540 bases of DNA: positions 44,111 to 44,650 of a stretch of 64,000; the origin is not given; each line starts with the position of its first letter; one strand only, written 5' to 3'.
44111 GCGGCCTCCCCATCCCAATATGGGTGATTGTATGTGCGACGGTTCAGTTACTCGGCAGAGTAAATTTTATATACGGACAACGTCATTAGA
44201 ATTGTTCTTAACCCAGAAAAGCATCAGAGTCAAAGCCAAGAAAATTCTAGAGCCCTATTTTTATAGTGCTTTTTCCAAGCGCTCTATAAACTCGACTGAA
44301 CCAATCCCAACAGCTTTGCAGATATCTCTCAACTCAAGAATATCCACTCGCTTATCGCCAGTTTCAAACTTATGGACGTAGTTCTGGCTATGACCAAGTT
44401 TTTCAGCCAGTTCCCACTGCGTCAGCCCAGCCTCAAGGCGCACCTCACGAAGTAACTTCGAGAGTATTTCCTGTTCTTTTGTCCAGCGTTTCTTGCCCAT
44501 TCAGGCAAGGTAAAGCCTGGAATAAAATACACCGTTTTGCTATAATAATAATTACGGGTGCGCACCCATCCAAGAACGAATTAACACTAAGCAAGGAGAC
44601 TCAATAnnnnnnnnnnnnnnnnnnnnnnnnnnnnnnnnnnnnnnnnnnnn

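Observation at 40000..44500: A giant orphan STAND/KAP-like NTPase with an XRE partner is a candidate NLR-like immune sensor with no recognisable effector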

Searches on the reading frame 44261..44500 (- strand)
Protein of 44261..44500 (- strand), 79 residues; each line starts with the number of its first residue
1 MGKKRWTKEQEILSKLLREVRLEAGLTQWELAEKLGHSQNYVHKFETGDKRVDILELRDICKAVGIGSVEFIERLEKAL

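Call 5: search_protein_families(library=pfam, proteins=[window:44261-44500:-], max_evalue=0.01)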
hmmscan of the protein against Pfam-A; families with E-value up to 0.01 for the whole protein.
window:44261-44500:- (79 aa): 7 families
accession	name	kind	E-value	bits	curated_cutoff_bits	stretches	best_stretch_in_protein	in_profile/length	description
PF01381.28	HTH_3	-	2e-11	44.2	23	1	17-69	1-53/55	Helix-turn-helix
PF13560.12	HTH_31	-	2.2e-10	41.1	27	1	13-67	2-57/64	Helix-turn-helix domain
PF12844.13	HTH_19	-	4e-07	30.3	30.2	1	15-67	2-54/64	Helix-turn-helix domain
PF13443.12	HTH_26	-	1.8e-06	28.6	22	1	17-67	2-53/63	Cro/C1-type HTH DNA-binding domain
PF13412.12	HTH_24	-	9.5e-05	22.3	21.9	1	12-44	4-36/48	Winged helix-turn-helix DNA-binding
PF13413.12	HTH_25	-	0.00024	21.3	24.6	1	16-49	1-34/62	Helix-turn-helix domain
PF01527.26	HTH_Tnp_1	-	0.0066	17.1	24.1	1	2-40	2-38/75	Transposase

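Call 6: search_protein_families(library=padloc, proteins=[window:44261-44500:-], max_evalue=0.01)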
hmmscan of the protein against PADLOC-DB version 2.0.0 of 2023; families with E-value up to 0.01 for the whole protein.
window:44261-44500:- (79 aa): 14 families
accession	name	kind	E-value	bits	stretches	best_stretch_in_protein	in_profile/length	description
PDLC02926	HTH_VI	-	3.3e-11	41.3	1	13-66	2-55/92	-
PDLC04142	capH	-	2.1e-08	33.1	1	10-74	4-68/103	capH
PDLC03952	RmrA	-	2.5e-07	27.9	1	8-66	18-76/395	-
PDLC03951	RmrA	-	6.6e-07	26.6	1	14-75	10-71/400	-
PDLC03668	Control_protein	-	6.8e-06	24.5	1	14-77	10-73/79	control protein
PDLC03947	RmrA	-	8.1e-06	22.9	1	4-64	3-63/383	-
PDLC03665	Control_protein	-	1.1e-05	23.6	1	14-73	10-70/77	control protein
PDLC04775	PDC-M69A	-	2.3e-05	22.9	1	22-74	17-69/113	-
PDLC03954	RmrA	-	6e-05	20.1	1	12-73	10-71/380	-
PDLC03664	Control_protein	-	0.00047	18.6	1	15-69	16-70/74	control protein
PDLC03949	RmrA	-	0.00056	16.9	1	19-67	9-57/363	-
PDLC03953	RmrA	-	0.002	15.4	1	17-67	10-60/373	-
PDLC03944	RmrA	-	0.0081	13.2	1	9-65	3-59/384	-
PDLC04760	PDC-M64C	-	0.0092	14.3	1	18-66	32-80/93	-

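Call 7: search_protein_families(library=ncbifam, proteins=[window:44261-44500:-], max_evalue=0.01)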
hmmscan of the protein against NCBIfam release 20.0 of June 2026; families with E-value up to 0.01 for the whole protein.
window:44261-44500:- (79 aa): 10 families
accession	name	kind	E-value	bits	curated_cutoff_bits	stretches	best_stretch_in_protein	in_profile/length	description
TIGR03070.1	couple_hipB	subfamily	2.5e-10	40.2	71.65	1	12-66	2-56/58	type II toxin-antitoxin system Y4mF family antitoxin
NF047948.1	male_kill_WMK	equivalog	2.2e-07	30.6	300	1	15-72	8-65/300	WO male-killing family protein Wmk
NF006015.0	PRK08154.1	subfamily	1.5e-06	27.6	204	1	13-74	31-92/314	anaerobic benzoate catabolism transcriptional regulator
NF041951.1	phage_RstR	subfamily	3.2e-06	27.4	80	1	14-67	4-57/108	RstR family transcriptional repressor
TIGR03830.1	CxxCG_CxxCG_HTH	subfamily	1.2e-05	25.1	61.8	1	7-51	60-104/127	type II TA system antitoxin MqsA family protein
TIGR00270.2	TIGR00270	equivalog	0.00026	20.8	110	1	14-66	77-129/159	multiprotein bridging factor aMBF1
NF007271.0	PRK09726.1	equivalog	0.00093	19.1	79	1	13-65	13-65/88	type II toxin-antitoxin system antitoxin HipB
NF058600.1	TransRegSco1979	equivalog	0.0022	17.1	350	1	9-69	5-65/280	Sco1979 family transcriptional regulator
NF038139.1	Reg_Aceta_RamB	equivalog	0.0029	16.3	700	1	17-69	7-59/465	acetate metabolism transcriptional regulator RamB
NF041575.1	antitoxPezA_Strep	equivalog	0.0045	17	290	1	17-72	6-61/158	type II toxin-antitoxin system antitoxin PezA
